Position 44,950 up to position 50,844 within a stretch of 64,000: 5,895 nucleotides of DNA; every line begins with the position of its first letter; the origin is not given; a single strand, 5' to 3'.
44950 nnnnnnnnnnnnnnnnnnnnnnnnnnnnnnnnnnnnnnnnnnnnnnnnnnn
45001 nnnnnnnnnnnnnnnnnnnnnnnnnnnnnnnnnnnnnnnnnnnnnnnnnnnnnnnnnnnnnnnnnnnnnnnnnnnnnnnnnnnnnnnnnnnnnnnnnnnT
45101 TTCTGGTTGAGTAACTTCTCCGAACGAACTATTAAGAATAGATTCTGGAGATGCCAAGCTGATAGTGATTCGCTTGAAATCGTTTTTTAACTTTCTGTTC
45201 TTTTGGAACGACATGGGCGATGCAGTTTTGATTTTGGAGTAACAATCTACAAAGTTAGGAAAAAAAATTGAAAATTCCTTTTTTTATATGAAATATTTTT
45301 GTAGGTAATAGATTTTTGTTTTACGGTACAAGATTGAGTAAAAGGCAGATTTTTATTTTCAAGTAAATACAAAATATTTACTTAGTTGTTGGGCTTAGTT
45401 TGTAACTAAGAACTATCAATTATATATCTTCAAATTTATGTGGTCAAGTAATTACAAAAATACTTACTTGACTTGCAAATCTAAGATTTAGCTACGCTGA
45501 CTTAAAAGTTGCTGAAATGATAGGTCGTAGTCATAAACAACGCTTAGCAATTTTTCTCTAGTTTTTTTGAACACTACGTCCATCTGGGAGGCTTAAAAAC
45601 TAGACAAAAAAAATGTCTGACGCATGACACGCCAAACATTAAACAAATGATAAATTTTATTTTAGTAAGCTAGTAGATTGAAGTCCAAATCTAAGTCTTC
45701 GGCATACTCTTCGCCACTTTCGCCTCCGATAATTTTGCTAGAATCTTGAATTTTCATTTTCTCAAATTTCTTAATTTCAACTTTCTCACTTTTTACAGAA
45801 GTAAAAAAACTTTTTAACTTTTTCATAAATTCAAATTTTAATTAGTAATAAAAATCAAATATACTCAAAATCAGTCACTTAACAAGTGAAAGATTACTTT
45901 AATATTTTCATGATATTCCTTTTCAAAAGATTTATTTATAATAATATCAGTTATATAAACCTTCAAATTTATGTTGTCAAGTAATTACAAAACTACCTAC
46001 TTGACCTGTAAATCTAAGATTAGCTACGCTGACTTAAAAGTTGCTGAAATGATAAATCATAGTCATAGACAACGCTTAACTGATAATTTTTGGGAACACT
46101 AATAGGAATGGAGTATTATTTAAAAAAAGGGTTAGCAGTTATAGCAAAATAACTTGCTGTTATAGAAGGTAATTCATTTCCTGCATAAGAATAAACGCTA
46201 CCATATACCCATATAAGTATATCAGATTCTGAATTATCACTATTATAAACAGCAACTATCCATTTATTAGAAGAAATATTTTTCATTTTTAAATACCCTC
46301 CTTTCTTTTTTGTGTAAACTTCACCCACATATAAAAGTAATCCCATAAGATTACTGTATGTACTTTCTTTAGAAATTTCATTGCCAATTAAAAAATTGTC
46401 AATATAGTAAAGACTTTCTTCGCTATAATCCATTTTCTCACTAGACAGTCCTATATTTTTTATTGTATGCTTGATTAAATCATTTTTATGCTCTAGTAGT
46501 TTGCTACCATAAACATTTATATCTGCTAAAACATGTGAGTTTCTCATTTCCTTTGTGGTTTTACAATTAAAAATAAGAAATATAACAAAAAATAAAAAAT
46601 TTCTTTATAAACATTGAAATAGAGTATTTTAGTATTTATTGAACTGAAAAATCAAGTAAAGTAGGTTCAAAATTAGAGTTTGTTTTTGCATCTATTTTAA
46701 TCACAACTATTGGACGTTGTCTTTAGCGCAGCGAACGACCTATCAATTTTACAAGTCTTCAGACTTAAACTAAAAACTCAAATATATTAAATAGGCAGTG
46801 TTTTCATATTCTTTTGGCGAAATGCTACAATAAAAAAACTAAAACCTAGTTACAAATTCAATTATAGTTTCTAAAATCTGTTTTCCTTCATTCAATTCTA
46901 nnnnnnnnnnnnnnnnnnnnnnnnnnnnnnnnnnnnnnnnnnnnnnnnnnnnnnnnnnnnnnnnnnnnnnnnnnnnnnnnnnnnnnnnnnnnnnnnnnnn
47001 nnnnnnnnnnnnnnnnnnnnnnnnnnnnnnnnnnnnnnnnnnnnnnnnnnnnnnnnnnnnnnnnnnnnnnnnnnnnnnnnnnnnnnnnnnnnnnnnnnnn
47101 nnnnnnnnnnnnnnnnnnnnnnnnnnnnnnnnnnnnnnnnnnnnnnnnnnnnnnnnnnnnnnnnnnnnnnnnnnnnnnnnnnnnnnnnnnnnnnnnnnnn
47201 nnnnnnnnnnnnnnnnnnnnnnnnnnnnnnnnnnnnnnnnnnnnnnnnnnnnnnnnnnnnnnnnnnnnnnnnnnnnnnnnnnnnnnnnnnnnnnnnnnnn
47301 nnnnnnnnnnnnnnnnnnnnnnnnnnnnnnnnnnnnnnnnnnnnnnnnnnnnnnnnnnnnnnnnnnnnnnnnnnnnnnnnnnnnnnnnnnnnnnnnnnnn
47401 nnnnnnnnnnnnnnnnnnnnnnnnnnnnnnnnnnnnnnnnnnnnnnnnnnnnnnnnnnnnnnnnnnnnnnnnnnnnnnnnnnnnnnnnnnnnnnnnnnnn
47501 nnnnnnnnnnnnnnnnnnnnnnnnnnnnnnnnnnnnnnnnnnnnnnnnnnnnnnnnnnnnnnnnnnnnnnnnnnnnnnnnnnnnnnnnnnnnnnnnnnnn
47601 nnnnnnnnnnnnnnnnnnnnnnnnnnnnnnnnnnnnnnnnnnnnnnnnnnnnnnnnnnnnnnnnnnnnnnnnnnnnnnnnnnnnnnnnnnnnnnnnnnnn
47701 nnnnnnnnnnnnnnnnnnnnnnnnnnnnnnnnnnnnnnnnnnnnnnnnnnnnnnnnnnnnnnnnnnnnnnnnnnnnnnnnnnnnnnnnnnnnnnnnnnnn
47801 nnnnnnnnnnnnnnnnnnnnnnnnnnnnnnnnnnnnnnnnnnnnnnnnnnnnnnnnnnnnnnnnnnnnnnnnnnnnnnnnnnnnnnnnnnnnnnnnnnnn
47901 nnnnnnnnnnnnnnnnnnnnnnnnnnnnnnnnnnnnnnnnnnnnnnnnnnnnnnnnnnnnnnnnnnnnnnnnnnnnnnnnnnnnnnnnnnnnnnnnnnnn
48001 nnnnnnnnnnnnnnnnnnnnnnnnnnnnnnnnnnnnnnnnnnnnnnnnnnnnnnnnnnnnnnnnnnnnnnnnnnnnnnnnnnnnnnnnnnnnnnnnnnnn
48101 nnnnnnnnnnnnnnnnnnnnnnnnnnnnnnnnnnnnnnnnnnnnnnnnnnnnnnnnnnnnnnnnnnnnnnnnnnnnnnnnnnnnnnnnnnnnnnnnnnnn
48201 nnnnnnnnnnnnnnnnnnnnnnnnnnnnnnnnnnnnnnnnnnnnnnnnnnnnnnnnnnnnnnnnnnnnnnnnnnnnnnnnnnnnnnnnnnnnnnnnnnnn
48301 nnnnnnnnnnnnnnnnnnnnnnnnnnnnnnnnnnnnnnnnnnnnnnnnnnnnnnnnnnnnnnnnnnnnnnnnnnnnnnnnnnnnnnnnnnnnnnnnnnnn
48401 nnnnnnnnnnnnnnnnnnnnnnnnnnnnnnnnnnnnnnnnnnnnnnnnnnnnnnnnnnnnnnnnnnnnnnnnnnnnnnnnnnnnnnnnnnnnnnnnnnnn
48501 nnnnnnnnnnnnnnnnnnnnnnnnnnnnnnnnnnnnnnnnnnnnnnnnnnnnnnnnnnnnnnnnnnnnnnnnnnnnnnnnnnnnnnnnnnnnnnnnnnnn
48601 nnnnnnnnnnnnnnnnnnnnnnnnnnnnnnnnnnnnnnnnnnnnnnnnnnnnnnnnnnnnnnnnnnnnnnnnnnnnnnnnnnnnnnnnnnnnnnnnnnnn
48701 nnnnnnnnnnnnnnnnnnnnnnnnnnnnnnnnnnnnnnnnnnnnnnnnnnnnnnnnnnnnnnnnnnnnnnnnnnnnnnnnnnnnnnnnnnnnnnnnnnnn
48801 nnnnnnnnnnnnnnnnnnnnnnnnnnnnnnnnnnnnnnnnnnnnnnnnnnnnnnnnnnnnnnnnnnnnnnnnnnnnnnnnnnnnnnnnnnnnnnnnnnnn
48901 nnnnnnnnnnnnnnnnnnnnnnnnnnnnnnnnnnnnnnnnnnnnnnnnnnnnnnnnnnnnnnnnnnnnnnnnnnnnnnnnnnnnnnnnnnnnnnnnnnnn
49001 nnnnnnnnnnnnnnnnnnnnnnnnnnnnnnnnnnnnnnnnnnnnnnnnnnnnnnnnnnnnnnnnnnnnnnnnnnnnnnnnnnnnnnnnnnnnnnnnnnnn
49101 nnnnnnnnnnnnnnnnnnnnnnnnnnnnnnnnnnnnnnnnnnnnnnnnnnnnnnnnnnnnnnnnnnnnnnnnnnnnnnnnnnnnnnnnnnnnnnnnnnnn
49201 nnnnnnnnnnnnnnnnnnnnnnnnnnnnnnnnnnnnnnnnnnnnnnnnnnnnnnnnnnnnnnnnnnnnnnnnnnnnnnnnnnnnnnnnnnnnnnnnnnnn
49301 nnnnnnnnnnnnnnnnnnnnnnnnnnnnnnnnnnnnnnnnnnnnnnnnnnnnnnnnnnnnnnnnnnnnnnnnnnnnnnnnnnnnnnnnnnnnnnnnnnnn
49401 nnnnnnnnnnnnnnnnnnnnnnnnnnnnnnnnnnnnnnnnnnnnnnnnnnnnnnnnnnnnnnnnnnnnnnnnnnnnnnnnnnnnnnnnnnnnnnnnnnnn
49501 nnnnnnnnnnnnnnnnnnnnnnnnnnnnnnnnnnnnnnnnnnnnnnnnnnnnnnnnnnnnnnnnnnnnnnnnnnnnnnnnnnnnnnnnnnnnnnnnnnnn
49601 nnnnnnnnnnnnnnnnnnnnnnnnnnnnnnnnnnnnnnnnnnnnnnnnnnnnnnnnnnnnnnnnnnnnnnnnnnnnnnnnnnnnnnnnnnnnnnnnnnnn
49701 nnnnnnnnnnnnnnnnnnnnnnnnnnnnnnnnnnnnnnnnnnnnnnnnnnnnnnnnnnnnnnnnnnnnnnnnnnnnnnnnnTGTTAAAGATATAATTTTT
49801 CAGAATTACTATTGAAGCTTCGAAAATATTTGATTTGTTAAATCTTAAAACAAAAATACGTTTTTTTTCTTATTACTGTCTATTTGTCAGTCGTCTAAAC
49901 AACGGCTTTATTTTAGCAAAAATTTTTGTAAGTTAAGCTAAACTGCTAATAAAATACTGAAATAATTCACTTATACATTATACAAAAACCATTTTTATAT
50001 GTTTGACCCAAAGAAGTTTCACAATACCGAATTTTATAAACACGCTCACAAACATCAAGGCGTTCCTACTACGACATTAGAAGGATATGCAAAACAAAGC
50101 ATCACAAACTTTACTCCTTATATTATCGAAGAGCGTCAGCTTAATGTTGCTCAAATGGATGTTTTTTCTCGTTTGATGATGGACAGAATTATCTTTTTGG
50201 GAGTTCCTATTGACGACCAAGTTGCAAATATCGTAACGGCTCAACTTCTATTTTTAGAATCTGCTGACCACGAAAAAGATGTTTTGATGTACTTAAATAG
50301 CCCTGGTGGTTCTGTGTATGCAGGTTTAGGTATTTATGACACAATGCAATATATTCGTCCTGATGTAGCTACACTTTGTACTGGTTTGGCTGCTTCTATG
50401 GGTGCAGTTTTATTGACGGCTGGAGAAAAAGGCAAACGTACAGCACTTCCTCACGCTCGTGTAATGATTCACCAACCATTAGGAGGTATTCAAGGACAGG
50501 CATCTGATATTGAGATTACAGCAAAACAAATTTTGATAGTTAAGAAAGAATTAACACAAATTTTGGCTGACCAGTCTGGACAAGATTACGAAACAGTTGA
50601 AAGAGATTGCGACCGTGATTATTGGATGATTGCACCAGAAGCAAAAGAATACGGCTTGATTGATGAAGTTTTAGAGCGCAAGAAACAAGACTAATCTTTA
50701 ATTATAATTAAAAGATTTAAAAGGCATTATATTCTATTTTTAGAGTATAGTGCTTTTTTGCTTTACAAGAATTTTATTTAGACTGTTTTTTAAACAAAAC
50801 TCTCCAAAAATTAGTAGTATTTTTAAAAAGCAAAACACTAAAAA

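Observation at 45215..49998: rpoC is uncoupled from rpoB: a repeat-delimited island replaces the expected rpoB position upstream of rpoC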

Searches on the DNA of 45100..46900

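Call 80: search_rna_families(source=window, start=45100, end=46900, threshold=evalue, max_evalue=1)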
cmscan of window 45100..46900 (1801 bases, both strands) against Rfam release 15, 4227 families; matches with E-value up to 1: 3.
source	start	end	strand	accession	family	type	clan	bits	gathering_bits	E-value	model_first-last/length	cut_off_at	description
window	45599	45720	-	RF00557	L10_leader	Cis-reg; leader;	-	26.2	44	0.098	1-138/138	no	Ribosomal protein L10 leader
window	45503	45646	-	RF01858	RsaF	Gene; sRNA;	-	22.2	60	0.23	1-119/119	no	RNA Staph. aureus F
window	45107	45179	+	RF02089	CLRN1-AS1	Gene; lncRNA;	-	17.7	48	0.12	1-79/79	no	CLRN1 antisense RNA 1 conserved region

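Call 81: search_rna_families(source=window, start=45500, end=45850, threshold=evalue, max_evalue=1, show_alignments=1)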
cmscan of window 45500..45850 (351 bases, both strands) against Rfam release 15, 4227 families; matches with E-value up to 1: 4.
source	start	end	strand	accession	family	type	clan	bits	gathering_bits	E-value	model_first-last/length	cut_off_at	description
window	45599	45720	-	RF00557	L10_leader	Cis-reg; leader;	-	26.2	44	0.019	1-138/138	no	Ribosomal protein L10 leader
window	45605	45670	-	RF02074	STnc240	Gene; sRNA;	-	22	55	0.58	1-77/77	no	Enterobacterial sRNA STnc240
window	45533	45626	-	RF01859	Phe_leader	Cis-reg; leader;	-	20.7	55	0.37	1-125/125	no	Phenylalanine leader peptide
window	45526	45646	-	RF01858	RsaF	Gene; sRNA;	-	20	60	0.16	1-119/119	no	RNA Staph. aureus F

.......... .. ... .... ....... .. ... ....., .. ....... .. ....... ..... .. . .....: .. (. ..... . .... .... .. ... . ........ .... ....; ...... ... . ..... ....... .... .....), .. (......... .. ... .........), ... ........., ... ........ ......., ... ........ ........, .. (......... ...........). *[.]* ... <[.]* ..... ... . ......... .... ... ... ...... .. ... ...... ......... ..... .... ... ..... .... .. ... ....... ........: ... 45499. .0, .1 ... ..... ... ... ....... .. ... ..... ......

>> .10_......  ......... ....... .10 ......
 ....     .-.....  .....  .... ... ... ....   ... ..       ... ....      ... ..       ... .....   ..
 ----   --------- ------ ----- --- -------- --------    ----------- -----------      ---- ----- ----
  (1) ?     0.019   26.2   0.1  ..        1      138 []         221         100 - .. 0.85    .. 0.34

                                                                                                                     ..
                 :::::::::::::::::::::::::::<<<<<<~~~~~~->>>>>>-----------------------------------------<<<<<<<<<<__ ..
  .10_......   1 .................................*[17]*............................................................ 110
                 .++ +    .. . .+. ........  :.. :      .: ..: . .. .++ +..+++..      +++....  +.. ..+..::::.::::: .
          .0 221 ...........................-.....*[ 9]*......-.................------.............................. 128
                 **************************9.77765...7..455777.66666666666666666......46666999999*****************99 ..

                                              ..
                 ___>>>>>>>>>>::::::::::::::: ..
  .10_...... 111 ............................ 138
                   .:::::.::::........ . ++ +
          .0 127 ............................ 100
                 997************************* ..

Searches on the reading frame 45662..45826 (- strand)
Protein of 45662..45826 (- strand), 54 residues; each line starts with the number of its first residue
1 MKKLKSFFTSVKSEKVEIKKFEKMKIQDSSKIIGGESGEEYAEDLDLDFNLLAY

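Call 3: search_protein_families(library=pfam, proteins=[window:45662-45826:-])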
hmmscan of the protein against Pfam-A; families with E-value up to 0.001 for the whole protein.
window:45662-45826:- (54 aa): 0 families

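Call 22: search_protein_families(library=ncbifam, proteins=[window:45662-45826:-], max_evalue=0.01)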
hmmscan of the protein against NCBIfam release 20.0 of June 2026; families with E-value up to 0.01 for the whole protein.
window:45662-45826:- (54 aa): 0 families

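Call 23: search_protein_families(library=padloc, proteins=[window:45662-45826:-], max_evalue=0.01)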
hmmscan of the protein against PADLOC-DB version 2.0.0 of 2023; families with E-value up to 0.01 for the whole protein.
window:45662-45826:- (54 aa): 0 families

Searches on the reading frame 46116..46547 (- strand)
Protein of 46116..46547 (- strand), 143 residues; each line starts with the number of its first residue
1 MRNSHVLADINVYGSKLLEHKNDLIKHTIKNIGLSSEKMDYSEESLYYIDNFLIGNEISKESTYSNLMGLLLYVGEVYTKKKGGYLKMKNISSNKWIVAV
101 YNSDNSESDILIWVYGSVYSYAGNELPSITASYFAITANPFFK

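Call 3: search_protein_families(library=pfam, proteins=[window:46116-46547:-])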
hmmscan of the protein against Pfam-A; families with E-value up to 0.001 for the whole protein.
window:46116-46547:- (143 aa): 0 families

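Call 22: search_protein_families(library=ncbifam, proteins=[window:46116-46547:-], max_evalue=0.01)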
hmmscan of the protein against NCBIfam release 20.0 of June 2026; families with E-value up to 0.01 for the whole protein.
window:46116-46547:- (143 aa): 0 families

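Call 23: search_protein_families(library=padloc, proteins=[window:46116-46547:-], max_evalue=0.01)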
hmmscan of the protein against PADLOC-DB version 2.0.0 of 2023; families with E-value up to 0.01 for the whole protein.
window:46116-46547:- (143 aa): 0 families

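Call 59: search_protein_representatives(protein=window:46116-46547:-)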
Query: 143 residues. Proteins with E-value up to 0.001 (for the whole library): 27; up to 1e-10: 3; up to 1e-30: 1. The best 27 are listed.
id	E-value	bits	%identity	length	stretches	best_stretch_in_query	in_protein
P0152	1.0e-86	304.1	100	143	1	1-143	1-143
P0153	2.8e-14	69.5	36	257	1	2-141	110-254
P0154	3.6e-12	62.7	34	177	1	5-139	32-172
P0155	2.5e-10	56.7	30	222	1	3-135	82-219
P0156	4.3e-10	56.0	32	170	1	1-141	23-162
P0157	5.8e-10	55.6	33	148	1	3-142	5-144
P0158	6.7e-09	52.1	32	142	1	4-136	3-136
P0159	1.8e-08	50.7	35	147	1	34-143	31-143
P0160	2.1e-08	50.5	34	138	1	1-100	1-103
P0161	2.8e-08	50.1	29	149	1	2-129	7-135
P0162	3.9e-08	49.7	28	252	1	3-105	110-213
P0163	2.6e-07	47.0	32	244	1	4-139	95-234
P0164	2.7e-07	46.9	26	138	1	1-118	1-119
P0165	3.9e-07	46.4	32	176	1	2-136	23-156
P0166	5.4e-06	42.7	32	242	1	20-141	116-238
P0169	1.8e-05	41.1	30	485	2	5-93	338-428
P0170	3.5e-05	40.1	31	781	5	86-133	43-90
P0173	1.3e-04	38.2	36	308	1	7-98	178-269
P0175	2.5e-04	37.4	31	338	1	3-121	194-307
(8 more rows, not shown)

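Call 60: search_protein_families(library=pfam, proteins=[P0153, P0154, P0155, P0156, P0162, P0163, P0169, P0173, P0175, P0170], max_evalue=0.01)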
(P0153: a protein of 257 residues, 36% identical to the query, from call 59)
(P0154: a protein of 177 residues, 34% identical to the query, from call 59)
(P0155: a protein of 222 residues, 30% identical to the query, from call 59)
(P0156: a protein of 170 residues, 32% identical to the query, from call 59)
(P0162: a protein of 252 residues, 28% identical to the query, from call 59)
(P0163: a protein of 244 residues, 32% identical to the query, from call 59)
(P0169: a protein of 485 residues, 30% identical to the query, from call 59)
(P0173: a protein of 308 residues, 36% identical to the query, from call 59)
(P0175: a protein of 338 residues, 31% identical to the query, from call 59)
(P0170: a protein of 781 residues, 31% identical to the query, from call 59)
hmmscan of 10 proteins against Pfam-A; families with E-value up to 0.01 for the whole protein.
P0153 (257 aa): 0 families

P0154 (177 aa): 0 families

P0155 (222 aa): 0 families

P0156 (170 aa): 0 families

P0162 (252 aa): 0 families

P0163 (244 aa): 0 families

P0169 (485 aa): 0 families

P0173 (308 aa): 0 families

P0175 (338 aa): 0 families

P0170 (781 aa): 3 families
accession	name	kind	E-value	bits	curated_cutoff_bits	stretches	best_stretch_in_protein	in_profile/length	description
PF13306.12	LRR_5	-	8.1e-91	300.9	27.7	3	431-537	22-126/127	BspA type Leucine rich repeat region (6 copies)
PF13855.12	LRR_8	-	7.2e-08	32.5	27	0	628-668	13-54/61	Leucine rich repeat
PF05725.18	FNIP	-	0.0017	18.9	21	0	491-526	5-39/44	FNIP Repeat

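Call 70: predict_structure(alignment_id=A5)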
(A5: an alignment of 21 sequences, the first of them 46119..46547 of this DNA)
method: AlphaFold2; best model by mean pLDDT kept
length: 143 residues; sequences in the alignment: 21
mean_pLDDT: 91.4   pTM: 0.88
mean pLDDT of the five models: 91.4, 91.0, 90.9, 90.5, 89.9
residues with pLDDT >= 90: 106; 70-90: 30; 50-70: 5; < 50: 2
segments of 3 or more residues with pLDDT < 50: none
pLDDT, mean of each block of 10 residues (from residue 1): 74 97 97 96 97 87 93 98 97 94 96 91 82 89 62
secondary structure, 60 per line:
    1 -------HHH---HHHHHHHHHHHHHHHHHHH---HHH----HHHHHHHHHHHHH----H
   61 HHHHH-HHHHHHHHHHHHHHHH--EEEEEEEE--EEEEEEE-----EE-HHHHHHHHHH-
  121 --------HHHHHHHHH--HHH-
elements in order: H14-32 H43-55 H60-65 H67-82 E85-92 E95-101 H110-119 H129-137

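Call 73: fold_search(model_id=the predicted structure, library=pdb)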
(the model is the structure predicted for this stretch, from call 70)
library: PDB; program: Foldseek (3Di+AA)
matches with E <= 10: 80; with E <= 0.001: 0
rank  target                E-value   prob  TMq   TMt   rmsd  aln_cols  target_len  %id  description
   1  3hlz_A                1.4e-02  1.00  0.62  0.36   3.4       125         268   16  Crystal structure of BT_1490 (NP_810393.1) from BACTEROIDES THETAIOTAOMICRON VPI-5482 at 1.50 A resolution (released 2009-06-16)
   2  3hlz_B                1.7e-02  1.00  0.62  0.36   3.4       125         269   16  Crystal structure of BT_1490 (NP_810393.1) from BACTEROIDES THETAIOTAOMICRON VPI-5482 at 1.50 A resolution (released 2009-06-16)
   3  9dd0_D                1.2e+00  0.14  0.24  0.27   9.9        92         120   14  Designed allosteric facilitated dissociation switch AS1 in complex state TH with methylated lysines, crystal #2 (released 2025-08-20)
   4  8v45_E                1.3e+00  0.04  0.15  0.07  17.4       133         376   12  CryoEM structure of AriA-Ocr complex (released 2024-06-26)
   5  6s6v_C                1.8e+00  0.06  0.18  0.10  13.8       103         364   16  Resting state of the E. coli Mre11-Rad50 (SbcCD) head complex bound to ATPgS (released 2019-09-04)
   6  3pwx_A                2.5e+00  0.08  0.28  0.20  15.7       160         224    9  Structure of putative flagellar hook-associated protein from Vibrio parahaemolyticus (released 2011-01-19)
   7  8w52_J                2.8e+00  0.18  0.28  0.35   4.5        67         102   15  p17 protein structure of HIV2 when OLA1 existing (released 2023-09-13)
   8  6vek_A                3.1e+00  0.04  0.23  0.14  11.9       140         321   11  Contact-dependent growth inhibition toxin-immunity protein complex from from E. coli 3006, full-length (released 2021-01-27)
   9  9k7t_A                3.8e+00  0.10  0.22  0.32   7.2        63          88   21  Crystal structure of designed zinc-induced homotetramer C4-Zn1-HEHE-1 (released 2025-10-29)
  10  8om2_G                3.8e+00  0.02  0.14  0.12  12.3       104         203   12  Small subunit of yeast mitochondrial ribosome in complex with METTL17/Rsm22. (released 2024-01-10)
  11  6wb9_5                4.0e+00  0.05  0.24  0.26  17.7       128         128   18  Structure of the S. cerevisiae ER membrane complex (released 2020-06-03)
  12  7rmw_A                4.0e+00  0.04  0.21  0.13  15.8       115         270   11  Crystal structure of B. subtilis PurR bound to ppGpp (released 2021-12-22)
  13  6jt0_A                4.0e+00  0.03  0.20  0.08  12.6       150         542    9  Structure of human soluble guanylate cyclase in the unliganded state (released 2019-08-28)
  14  2b0l_A                4.2e+00  0.04  0.17  0.23  10.1        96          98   10  C-terminal DNA binding domain of transcriptional pleiotropic repressor CodY. (released 2006-02-21)
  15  1p4a_B                4.2e+00  0.03  0.20  0.13  16.1       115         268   15  Crystal Structure of the PurR complexed with cPRPP (released 2003-12-09)
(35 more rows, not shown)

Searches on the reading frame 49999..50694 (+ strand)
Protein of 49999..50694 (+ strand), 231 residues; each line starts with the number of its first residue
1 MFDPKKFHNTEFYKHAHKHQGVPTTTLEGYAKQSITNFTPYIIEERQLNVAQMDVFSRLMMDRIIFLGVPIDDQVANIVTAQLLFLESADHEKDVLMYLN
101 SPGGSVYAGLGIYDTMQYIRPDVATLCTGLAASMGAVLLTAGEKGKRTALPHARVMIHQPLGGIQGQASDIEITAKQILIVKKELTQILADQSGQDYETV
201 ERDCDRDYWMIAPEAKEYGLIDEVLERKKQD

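Call 3: search_protein_families(library=pfam, proteins=[window:49999-50694:+])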
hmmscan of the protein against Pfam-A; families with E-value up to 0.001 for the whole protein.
window:49999-50694:+ (231 aa): 1 family
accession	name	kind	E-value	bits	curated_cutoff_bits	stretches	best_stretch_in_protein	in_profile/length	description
PF00574.28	CLP_protease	-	4.4e-79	265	20.2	1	52-227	6-181/182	Clp protease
